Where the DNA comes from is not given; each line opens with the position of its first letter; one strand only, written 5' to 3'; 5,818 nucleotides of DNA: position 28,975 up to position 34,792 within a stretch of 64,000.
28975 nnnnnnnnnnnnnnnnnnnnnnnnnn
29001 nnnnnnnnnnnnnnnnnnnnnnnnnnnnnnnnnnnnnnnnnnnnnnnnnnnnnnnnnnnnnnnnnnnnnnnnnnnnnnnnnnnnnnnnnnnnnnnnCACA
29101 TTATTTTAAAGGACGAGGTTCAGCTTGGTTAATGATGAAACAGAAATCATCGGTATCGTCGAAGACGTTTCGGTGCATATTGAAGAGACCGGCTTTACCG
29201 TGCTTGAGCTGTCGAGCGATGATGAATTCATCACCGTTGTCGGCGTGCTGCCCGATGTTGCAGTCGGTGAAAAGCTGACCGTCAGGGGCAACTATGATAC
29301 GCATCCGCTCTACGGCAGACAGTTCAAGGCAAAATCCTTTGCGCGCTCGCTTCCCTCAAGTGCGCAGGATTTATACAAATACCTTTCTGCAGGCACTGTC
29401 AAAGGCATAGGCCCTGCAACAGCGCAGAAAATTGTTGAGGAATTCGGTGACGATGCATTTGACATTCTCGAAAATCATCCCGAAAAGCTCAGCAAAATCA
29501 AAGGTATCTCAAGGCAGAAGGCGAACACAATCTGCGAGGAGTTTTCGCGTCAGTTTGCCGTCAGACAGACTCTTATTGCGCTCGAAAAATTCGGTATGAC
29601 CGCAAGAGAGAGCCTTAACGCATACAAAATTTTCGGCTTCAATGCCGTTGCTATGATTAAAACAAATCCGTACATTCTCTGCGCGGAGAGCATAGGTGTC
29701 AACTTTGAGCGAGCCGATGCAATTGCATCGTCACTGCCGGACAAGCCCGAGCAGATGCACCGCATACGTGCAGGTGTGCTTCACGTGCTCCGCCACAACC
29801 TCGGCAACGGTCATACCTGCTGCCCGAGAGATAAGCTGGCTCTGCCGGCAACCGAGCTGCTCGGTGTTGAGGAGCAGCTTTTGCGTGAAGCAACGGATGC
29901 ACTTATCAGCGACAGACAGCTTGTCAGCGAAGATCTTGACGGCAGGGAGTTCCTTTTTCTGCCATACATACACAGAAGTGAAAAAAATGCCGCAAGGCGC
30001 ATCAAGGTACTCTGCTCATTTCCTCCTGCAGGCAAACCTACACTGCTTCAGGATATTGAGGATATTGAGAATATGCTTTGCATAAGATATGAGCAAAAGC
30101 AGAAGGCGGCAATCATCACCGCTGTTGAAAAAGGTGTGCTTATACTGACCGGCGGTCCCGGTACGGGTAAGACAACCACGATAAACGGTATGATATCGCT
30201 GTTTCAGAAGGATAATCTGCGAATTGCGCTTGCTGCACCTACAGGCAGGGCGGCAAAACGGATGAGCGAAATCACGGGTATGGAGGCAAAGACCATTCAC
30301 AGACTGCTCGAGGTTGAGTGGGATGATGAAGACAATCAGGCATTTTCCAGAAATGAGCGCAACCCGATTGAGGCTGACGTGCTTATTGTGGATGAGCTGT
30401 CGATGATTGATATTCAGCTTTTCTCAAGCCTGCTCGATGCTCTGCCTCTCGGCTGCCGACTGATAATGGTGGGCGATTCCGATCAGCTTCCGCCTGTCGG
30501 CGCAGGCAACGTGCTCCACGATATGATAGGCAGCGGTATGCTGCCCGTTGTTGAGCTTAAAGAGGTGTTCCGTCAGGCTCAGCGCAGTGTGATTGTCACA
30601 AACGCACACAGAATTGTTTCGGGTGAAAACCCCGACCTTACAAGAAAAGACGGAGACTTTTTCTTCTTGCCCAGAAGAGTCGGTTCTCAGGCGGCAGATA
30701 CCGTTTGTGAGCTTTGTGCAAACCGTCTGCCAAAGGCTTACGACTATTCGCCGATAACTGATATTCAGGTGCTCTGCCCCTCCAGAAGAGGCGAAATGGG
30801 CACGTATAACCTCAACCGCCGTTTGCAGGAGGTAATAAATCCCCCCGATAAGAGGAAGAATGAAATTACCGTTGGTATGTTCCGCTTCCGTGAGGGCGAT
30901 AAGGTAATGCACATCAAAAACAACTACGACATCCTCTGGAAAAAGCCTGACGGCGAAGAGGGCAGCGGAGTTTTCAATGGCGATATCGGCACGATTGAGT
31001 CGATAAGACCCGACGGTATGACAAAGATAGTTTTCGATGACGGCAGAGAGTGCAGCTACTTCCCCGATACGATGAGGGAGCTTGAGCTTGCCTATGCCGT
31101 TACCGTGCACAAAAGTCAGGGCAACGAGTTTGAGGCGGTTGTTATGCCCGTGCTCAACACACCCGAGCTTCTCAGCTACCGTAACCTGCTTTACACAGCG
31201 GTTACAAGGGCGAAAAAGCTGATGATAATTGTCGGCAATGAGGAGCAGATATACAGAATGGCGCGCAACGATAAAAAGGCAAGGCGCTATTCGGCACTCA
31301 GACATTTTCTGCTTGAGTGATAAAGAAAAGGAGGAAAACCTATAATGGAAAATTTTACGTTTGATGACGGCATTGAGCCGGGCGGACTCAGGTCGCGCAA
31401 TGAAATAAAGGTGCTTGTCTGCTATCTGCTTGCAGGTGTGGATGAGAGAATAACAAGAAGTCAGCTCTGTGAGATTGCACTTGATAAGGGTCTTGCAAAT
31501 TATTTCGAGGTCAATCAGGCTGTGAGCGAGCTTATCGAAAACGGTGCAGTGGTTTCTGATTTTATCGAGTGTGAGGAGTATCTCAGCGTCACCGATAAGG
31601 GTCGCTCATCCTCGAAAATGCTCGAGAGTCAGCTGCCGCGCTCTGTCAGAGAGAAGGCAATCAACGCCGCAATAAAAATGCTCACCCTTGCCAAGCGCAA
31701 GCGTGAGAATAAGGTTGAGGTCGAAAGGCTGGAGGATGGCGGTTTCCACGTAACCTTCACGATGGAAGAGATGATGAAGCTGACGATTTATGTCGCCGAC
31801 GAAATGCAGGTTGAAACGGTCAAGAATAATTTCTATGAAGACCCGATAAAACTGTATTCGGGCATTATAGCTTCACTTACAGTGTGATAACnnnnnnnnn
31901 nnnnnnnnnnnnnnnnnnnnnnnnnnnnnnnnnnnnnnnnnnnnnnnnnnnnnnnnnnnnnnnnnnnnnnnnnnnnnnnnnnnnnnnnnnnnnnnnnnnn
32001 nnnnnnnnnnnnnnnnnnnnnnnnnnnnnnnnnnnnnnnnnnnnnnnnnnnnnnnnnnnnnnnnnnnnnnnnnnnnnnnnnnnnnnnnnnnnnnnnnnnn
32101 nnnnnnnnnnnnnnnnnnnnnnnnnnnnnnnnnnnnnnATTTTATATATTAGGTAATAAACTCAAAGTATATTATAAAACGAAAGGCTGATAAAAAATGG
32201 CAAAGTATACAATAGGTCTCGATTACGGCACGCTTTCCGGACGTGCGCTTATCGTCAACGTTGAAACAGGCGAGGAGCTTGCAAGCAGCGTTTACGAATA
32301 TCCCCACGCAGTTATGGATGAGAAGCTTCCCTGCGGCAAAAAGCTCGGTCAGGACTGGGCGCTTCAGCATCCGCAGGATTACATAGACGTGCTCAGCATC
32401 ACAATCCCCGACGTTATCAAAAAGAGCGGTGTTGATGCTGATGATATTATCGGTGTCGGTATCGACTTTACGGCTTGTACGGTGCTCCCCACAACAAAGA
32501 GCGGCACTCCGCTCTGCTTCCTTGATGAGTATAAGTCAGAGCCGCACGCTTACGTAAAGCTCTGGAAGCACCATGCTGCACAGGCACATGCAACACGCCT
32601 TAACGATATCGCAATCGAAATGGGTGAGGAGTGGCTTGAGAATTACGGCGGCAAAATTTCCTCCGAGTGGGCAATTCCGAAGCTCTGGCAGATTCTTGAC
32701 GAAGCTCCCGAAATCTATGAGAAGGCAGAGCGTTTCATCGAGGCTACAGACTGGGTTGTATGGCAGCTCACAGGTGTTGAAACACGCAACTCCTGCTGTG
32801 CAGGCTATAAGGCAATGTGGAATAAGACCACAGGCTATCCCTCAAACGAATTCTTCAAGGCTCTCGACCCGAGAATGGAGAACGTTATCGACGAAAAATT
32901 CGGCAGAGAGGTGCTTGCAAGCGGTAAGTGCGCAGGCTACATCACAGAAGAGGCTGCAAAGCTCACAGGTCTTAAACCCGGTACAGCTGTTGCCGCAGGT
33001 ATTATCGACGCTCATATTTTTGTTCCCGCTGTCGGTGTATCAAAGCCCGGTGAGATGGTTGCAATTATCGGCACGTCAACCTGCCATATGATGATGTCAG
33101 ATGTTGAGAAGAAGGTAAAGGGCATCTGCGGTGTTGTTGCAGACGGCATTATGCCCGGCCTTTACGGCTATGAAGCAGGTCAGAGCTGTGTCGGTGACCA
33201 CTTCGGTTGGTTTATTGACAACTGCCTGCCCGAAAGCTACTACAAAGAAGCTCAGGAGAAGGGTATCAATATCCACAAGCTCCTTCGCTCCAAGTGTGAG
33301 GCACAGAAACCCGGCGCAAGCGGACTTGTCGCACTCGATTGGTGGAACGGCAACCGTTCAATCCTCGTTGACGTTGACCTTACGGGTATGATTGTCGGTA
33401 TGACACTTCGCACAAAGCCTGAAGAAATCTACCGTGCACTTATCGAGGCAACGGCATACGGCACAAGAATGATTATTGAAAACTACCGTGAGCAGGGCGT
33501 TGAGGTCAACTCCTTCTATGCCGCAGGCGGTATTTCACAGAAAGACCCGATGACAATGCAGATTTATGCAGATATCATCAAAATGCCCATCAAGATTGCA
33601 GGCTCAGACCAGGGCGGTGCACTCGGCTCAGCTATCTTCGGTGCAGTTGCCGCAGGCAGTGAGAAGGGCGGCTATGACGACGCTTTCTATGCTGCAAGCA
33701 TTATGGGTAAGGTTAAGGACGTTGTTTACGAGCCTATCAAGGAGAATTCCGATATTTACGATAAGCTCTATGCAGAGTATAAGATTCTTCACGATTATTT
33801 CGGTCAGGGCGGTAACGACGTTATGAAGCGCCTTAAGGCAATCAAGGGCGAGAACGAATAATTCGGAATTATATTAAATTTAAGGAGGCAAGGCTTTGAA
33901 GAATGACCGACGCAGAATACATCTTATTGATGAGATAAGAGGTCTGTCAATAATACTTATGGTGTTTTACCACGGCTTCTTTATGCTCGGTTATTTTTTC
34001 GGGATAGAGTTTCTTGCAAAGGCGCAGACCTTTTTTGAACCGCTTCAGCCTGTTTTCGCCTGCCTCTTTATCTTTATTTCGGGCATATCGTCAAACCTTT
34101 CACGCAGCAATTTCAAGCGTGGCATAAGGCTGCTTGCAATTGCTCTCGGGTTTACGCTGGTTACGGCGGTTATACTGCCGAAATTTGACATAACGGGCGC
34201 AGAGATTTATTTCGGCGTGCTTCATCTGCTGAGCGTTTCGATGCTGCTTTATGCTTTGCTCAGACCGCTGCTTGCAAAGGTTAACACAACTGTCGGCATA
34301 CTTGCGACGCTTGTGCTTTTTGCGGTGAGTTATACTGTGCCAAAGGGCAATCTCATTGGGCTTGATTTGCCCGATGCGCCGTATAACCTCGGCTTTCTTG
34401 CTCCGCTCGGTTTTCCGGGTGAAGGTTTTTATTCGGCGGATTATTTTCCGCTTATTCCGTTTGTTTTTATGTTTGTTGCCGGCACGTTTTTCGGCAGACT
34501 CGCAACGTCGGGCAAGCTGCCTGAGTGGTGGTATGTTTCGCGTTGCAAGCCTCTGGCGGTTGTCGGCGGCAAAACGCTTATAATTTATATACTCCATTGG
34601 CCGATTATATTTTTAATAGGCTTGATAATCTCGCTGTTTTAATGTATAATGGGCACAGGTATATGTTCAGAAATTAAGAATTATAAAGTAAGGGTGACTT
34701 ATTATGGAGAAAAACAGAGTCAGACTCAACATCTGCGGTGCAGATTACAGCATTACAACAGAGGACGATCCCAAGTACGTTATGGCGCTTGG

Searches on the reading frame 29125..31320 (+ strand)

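Call 10: search_protein_families(library=pfam, proteins=[window:29125-31320:+])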
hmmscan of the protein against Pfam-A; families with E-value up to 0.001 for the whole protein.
window:29125-31320:+ (731 aa): 14 families
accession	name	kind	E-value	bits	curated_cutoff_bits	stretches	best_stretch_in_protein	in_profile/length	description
PF13245.12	AAA_19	-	8.8e-45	152.6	25.1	1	326-459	1-133/134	AAA domain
PF13604.12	AAA_30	-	1e-39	136.7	27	1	322-503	2-174/191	AAA domain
PF14490.11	HHH_RecD2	-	3.7e-30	104.1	27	2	143-232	2-92/92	ATP-dependent RecD2 DNA helicase HHH domain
PF18335.7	SH3_13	-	4.5e-21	74.8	41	1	563-632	1-59/65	ATP-dependent RecD-like DNA helicase SH3 domain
PF23139.1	OB_YrrC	-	8e-19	67.8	27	1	6-77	2-76/76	ATP-dependent DNA helicase YrrC, OB-fold domain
PF13538.12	UvrD_C_2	-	1.6e-17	63.5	27.4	1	655-703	1-52/52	UvrD-like helicase C-terminal domain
PF14520.12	HHH_5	-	4.1e-11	43.6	27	1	91-140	6-55/57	Helix-hairpin-helix domain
PF01443.25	Viral_helicase1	-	1.4e-09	38.6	21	1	652-703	174-227/228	Viral superfamily 1 RNA helicase core domain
PF13086.12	AAA_11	-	1.1e-08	35.7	27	1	323-375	3-63/257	AAA domain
PF05970.20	PIF1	-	8.4e-06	26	25.9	1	331-493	13-198/223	PIF1-like helicase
PF00633.29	HHH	-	1.8e-05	24.8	24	0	91-105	15-29/30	Helix-hairpin-helix motif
PF05127.21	NAT10_TcmA_helicase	-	3e-05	24.4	22.7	1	340-439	1-112/176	RNA cytidine acetyltransferase NAT10/TcmA, helicase domain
PF13401.12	AAA_22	-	6.1e-05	23.8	27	1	335-438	4-106/130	AAA domain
PF00437.27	T2SSE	-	0.00038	19.6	24.9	1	322-368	126-174/370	Type II/IV secretion system protein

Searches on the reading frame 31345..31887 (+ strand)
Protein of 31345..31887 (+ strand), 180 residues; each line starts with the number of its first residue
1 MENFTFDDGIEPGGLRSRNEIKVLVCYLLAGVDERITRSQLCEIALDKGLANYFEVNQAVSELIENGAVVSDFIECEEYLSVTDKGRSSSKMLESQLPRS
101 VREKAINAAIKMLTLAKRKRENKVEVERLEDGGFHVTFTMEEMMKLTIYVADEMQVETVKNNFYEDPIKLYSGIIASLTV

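Call 10: search_protein_families(library=pfam, proteins=[window:31345-31887:+])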
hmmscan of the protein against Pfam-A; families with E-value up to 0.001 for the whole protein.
window:31345-31887:+ (180 aa): 1 family
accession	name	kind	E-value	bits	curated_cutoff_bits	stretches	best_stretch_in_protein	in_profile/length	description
PF14277.12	DUF4364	-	1.6e-40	139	26.9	1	21-178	1-162/162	Domain of unknown function (DUF4364)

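Call 64: find_encoding_contigs(protein=window:31345-31887:+, flank=2500, max_places=10)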
Protein window:31345-31887:+ (180 aa): 21 contigs read that carry it; 10 places shown.
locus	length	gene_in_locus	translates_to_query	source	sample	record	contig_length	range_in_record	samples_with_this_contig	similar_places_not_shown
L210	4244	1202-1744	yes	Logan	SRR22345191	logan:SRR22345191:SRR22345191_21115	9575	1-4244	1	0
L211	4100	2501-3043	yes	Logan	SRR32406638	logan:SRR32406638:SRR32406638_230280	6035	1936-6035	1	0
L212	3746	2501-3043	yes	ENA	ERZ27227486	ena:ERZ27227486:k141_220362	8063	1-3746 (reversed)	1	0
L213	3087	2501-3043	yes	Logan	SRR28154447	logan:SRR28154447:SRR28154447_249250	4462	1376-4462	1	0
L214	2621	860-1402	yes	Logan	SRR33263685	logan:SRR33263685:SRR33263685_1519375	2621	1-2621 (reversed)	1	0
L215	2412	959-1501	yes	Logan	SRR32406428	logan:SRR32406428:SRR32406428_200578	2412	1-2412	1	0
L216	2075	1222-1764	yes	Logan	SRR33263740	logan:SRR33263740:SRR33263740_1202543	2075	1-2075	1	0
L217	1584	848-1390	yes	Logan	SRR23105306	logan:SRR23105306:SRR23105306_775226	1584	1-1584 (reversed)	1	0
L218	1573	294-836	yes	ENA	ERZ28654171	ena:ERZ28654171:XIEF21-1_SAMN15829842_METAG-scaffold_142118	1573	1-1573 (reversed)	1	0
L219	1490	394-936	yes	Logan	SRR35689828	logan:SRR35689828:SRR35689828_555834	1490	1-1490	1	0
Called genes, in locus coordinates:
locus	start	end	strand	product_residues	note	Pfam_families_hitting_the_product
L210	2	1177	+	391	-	?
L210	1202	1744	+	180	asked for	PF14277:DUF4364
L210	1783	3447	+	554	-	PF00370:FGGY_N, PF02782:FGGY_C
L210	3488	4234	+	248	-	PF01757:Acyl_transf_3 (weak), PF07786:HGSNAT_cat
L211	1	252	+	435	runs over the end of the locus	PF04932:Wzy_C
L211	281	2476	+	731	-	PF23139:OB_YrrC, PF14520:HHH_5, PF14490:HHH_RecD2, PF13245:AAA_19, PF13604:AAA_30, PF18335:SH3_13, PF01443:Viral_helicase1 (weak), PF13538:UvrD_C_2, +3 more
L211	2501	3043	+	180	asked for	PF14277:DUF4364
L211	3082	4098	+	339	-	?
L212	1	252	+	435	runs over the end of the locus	PF04932:Wzy_C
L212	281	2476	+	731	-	PF23139:OB_YrrC, PF14520:HHH_5, PF14490:HHH_RecD2, PF13245:AAA_19, PF13604:AAA_30, PF18335:SH3_13, PF01443:Viral_helicase1 (weak), PF13538:UvrD_C_2, +3 more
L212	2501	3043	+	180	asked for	PF14277:DUF4364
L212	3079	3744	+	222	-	?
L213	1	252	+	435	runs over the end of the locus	PF04932:Wzy_C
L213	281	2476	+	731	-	PF23139:OB_YrrC, PF14520:HHH_5, PF14490:HHH_RecD2, PF13245:AAA_19, PF13604:AAA_30, PF18335:SH3_13, PF01443:Viral_helicase1 (weak), PF13538:UvrD_C_2, +3 more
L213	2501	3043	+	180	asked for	PF14277:DUF4364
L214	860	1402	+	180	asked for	PF14277:DUF4364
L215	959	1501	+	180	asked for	PF14277:DUF4364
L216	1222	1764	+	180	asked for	PF14277:DUF4364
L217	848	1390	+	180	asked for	PF14277:DUF4364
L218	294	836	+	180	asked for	PF14277:DUF4364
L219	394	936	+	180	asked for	PF14277:DUF4364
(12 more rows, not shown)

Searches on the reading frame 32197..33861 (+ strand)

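Call 10: search_protein_families(library=pfam, proteins=[window:32197-33861:+])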
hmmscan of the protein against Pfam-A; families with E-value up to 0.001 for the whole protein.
window:32197-33861:+ (554 aa): 2 families
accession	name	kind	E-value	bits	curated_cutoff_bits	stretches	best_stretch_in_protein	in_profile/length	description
PF02782.22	FGGY_C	-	1.8e-43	149.1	27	1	288-486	2-198/198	FGGY family of carbohydrate kinases, C-terminal domain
PF00370.27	FGGY_N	-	1.3e-20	74.5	28.8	1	4-272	1-239/245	FGGY family of carbohydrate kinases, N-terminal domain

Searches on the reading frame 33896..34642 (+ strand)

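Call 10: search_protein_families(library=pfam, proteins=[window:33896-34642:+])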
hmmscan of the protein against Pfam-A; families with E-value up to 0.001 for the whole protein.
window:33896-34642:+ (248 aa): 2 families
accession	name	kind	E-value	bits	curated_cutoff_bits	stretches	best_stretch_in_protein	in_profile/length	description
PF07786.18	HGSNAT_cat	-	2.8e-39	135.4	22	1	7-236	1-222/222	Heparan-alpha-glucosaminide N-acetyltransferase, catalytic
PF01757.29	Acyl_transf_3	-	9.7e-09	35.2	31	1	11-206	4-204/326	Acyltransferase domain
